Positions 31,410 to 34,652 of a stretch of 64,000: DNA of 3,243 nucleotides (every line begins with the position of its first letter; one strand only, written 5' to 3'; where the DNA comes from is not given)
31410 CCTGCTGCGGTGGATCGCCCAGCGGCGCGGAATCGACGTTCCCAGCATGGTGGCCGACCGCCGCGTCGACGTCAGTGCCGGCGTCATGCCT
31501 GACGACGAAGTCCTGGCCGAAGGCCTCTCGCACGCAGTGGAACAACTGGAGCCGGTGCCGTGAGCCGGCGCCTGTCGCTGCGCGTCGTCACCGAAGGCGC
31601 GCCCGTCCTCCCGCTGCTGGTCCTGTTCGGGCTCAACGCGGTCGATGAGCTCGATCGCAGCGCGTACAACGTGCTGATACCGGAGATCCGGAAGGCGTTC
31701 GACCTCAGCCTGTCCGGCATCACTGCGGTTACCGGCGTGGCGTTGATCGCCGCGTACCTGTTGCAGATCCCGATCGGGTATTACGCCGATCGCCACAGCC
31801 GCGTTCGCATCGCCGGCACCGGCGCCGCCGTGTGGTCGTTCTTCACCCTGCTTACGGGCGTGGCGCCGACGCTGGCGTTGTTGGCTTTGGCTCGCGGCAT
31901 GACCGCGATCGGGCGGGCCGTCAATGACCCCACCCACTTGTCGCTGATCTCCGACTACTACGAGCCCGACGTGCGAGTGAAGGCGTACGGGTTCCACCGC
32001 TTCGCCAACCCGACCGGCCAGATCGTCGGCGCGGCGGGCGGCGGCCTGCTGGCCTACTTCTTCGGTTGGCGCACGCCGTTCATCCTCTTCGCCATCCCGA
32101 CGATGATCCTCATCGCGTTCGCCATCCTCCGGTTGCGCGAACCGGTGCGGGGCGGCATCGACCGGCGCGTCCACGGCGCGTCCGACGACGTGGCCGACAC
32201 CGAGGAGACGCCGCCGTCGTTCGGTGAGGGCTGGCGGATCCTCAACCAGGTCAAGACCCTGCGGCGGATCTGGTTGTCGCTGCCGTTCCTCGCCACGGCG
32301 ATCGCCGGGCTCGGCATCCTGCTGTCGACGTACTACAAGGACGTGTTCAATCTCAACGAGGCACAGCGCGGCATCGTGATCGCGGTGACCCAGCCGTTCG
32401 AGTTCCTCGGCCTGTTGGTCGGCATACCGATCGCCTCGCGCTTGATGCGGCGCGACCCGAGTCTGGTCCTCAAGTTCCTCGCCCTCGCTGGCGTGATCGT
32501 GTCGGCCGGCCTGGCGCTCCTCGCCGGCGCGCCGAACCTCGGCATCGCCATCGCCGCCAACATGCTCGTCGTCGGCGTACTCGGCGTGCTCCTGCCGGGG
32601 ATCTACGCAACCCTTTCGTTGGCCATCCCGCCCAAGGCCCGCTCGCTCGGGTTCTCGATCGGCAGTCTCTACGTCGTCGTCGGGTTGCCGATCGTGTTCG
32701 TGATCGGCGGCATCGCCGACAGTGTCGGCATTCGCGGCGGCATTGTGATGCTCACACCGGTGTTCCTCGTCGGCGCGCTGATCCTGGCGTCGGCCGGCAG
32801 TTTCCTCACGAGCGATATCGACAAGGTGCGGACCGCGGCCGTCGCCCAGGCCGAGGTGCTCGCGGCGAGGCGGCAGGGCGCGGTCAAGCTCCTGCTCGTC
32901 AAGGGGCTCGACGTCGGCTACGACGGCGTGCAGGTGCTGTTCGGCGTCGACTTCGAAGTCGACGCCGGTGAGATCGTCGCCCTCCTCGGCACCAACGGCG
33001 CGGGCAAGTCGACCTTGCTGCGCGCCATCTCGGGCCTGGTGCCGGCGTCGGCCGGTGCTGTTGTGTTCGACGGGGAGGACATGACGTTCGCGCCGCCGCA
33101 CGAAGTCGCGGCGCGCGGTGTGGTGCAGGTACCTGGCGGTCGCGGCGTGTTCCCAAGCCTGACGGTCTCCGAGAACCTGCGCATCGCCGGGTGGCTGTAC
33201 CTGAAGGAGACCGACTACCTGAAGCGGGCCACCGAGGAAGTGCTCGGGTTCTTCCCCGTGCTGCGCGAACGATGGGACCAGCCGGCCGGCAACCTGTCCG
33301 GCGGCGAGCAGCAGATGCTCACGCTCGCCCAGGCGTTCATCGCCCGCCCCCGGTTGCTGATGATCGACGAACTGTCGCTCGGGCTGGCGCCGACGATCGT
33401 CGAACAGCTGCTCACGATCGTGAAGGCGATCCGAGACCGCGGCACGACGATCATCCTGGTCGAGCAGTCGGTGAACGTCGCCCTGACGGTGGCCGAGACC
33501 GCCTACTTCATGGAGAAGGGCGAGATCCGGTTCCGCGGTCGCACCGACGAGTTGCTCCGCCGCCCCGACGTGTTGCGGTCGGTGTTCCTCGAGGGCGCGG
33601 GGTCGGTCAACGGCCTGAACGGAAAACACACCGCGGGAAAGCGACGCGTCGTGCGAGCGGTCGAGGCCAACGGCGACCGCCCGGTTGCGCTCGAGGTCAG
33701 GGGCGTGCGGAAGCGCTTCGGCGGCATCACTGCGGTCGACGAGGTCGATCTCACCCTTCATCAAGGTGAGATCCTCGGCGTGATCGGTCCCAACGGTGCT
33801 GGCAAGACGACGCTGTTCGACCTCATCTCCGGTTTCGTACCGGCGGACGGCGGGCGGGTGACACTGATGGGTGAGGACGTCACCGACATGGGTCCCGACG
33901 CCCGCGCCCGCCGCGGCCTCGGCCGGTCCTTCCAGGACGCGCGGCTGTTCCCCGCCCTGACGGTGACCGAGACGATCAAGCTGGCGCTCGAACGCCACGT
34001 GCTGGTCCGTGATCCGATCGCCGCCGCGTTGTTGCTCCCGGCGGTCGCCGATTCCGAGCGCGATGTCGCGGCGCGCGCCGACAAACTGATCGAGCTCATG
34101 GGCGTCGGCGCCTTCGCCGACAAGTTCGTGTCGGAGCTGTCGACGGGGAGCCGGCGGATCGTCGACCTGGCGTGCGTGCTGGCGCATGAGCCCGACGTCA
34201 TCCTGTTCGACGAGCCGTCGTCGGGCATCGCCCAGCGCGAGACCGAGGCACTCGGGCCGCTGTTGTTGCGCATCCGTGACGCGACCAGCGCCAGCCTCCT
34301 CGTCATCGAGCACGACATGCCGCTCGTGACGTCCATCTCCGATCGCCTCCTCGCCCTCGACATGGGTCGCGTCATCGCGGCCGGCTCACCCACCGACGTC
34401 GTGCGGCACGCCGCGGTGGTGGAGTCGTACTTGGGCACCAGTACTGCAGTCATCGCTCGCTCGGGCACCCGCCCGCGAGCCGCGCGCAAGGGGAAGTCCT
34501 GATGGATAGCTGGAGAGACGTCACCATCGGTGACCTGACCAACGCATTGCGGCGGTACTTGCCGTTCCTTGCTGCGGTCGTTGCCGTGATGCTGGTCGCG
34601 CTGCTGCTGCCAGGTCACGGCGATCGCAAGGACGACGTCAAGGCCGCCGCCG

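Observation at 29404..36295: Liv-type ABC importer collapsed into three giant genes, including an MFS::LivF::LivG triple fusion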

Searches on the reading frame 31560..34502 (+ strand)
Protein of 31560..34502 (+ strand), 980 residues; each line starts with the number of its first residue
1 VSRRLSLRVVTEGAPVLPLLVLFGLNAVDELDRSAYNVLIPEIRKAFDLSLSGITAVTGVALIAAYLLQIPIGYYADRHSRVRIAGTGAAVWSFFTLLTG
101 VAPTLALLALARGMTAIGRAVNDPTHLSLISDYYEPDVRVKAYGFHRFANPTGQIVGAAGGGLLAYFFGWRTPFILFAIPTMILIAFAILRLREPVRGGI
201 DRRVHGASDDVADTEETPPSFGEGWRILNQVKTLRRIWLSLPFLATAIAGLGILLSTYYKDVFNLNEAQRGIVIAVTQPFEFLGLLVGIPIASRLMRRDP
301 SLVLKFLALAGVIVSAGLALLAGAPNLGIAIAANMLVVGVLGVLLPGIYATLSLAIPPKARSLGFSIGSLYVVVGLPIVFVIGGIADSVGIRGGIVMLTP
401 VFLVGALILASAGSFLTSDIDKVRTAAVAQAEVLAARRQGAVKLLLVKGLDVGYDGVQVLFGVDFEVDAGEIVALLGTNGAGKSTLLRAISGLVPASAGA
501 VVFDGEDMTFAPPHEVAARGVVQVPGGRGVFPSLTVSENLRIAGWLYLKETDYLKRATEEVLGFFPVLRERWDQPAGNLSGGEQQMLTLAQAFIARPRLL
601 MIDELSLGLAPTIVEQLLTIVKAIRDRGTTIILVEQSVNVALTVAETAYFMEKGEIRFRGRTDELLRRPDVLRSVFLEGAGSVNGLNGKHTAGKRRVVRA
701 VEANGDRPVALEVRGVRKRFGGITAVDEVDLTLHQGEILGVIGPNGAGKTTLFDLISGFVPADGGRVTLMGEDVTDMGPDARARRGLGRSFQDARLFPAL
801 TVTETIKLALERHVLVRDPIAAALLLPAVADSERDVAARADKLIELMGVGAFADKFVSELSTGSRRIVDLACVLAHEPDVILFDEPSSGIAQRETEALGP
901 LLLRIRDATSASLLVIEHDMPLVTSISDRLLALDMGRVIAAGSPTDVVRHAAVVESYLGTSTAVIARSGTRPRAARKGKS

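Call 3: search_protein_families(library=pfam, proteins=[window:31560-34502:+], max_evalue=0.01)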
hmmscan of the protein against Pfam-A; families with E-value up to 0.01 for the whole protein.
window:31560-34502:+ (980 aa): 19 families
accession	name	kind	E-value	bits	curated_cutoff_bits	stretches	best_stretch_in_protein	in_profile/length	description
PF00005.33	ABC_tran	-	4.5e-59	199.4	25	2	727-887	2-136/137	ABC transporter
PF07690.21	MFS_1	-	2.9e-40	138.7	33.4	2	23-361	2-328/347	Major Facilitator Superfamily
PF13304.12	AAA_21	-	2.6e-18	67.6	27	3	574-633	233-295/304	AAA domain, putative AbiEii toxin, Type IV TA system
PF13555.12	AAA_29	-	4.2e-09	36.5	27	1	464-494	16-46/61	P-loop containing region of AAA domain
PF13476.12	AAA_23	-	5e-08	34.3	27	1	729-756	13-39/201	AAA domain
PF13604.12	AAA_30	-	7.9e-08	32.7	27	0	472-634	20-122/191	AAA domain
PF02463.25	SMC_N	-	2.1e-06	27.7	40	0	737-756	25-44/220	RecF/RecN/SMC N terminal domain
PF03137.26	OATP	-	2.4e-06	26.6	25.8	1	34-100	18-84/545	Organic Anion Transporter Polypeptide (OATP) family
PF12399.14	BCA_ABC_TP_C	-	8.7e-06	25.7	25.5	1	937-960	1-24/27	Branched-chain amino acid ATP-binding cassette transporter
PF13401.12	AAA_22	-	1.4e-05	25.9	27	0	471-634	6-121/130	AAA domain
PF13514.12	AAA_27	-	3.6e-05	23.9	22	0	463-493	19-49/206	AAA domain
PF13175.12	AAA_15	-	0.00048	20.3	32.1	0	465-493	17-46/374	AAA ATPase domain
PF03193.22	RsgA_GTPase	-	0.0006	20.1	30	0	470-492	106-128/174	RsgA GTPase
PF25199.1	nSTAND_NTPase5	-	0.00061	20.1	34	0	469-491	40-62/145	Novel STAND NTPase 5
PF20703.3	nSTAND1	-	0.0036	17.4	27.1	0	469-498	32-59/379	Novel STAND NTPase 1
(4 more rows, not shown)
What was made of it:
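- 31560..32795 (+): Spinster-like MFS domain (aa 1-412 of the 980-aa protein), with 12 TM helices. Motif A reads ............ at aa 73-84. TM1 carries DELDR. A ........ motif follows TM4. Pfam MFS_1 scores E 2.9e-40 (call 3).
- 33687..34502 (+): LivG/UrtD-type nucleotide-binding domain (aa 710-960) plus a short tail and the stop codon. It has Walker A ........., signature LSTGSRR, Walker B ILFDEP and H-loop IEHD. Pfam matches ABC_tran and BCA_ABC_TP_C (call 3).
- On Major facilitator superfamily (TC 2.A.1): MFS_1 scores 138.7 bits against a cut-off of 33.4 (call 3).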

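Call 4: search_protein_families(library=ncbifam, proteins=[window:31560-34502:+], max_evalue=0.01)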
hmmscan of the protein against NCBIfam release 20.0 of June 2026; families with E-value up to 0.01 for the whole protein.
window:31560-34502:+ (980 aa): 216 families (the best 25 are shown)
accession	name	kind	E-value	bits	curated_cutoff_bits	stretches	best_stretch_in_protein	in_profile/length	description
NF008449.1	PRK11300.1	equivalog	1.2e-93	313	362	2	711-960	6-254/255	high-affinity branched-chain amino acid ABC transporter ATP-binding protein LivG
TIGR03410.1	urea_trans_UrtE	equivalog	4.9e-93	310.8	285.8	2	446-665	2-219/230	urea ABC transporter ATP-binding subunit UrtE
TIGR03411.1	urea_trans_UrtD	equivalog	6.9e-88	294.4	304.1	2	710-960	2-242/242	urea ABC transporter ATP-binding protein UrtD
TIGR04406.1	LPS_export_lptB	equivalog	2.6e-85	285.5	240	2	711-961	2-236/239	LPS export ABC transporter ATP-binding protein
TIGR01188.1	drrA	subfamily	2.8e-74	250.1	312.45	2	718-948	1-212/302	daunorubicin resistance ABC transporter, ATP-binding protein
NF008626.0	PRK11614.1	equivalog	5.2e-74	248.7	441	3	447-678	8-236/237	high-affinity branched-chain amino acid ABC transporter ATP-binding protein LivF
TIGR03265.1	PhnT2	equivalog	2.7e-70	237.4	457.7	2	710-959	4-236/353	putative 2-aminoethylphosphonate ABC transporter ATP-binding protein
NF008144.0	PRK10895.1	equivalog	1.2e-68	231.2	381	2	713-960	6-237/241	LPS export ABC transporter ATP-binding protein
TIGR00968.1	3a0106s01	subfamily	2.1e-67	227.1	342.75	2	712-960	2-233/237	sulfate ABC transporter ATP-binding protein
NF033858.1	ABC2_perm_RbbA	equivalog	6.3e-63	213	1050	2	447-809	4-363/909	ribosome-associated ATPase/putative transporter RbbA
TIGR03864.1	PQQ_ABC_ATP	hypoth_equivalog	2.9e-62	210.2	302.25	2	710-952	1-224/236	ABC transporter, ATP-binding subunit, PQQ-dependent alcohol dehydrogenase system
NF006987.0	PRK09452.1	equivalog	1.8e-61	207.9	482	2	707-950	14-238/378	spermidine/putrescine ABC transporter ATP-binding protein PotA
NF047930.1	ABC_ATP_B6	equivalog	5.1e-61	206.8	670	2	711-945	3-221/510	putative B6 ABC transporter ATP-binding protein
NF010068.0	PRK13548.1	equivalog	9.4e-61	205.2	261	2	710-957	5-240/261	heme ABC transporter ATP-binding protein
TIGR03258.1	PhnT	equivalog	1.3e-60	205.3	499.15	2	714-961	12-243/359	2-aminoethylphosphonate ABC transport system ATP-binding subunit PhnT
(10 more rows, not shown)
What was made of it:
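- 32895..33599 (+): LivF/UrtE-type nucleotide-binding domain (aa 446-680). It has Walker A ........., signature LSGGEQQ, Walker B LLMIDE, and VEQS in place of the H-loop His. NCBIfam matches LivF and UrtE (call 4) and Pfam matches ABC_tran (call 3).
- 33687..34502 (+): NCBIfam matches LivG at 313 bits, below its cut-off of 362 (call 4).
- On HAAT / Liv-type ABC importer (TC 3.A.1.4): PF12399 matches at aa 937-960 (calls 3, 4).
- Tried and rejected: I rejected this despite the UrtE score (call 4).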
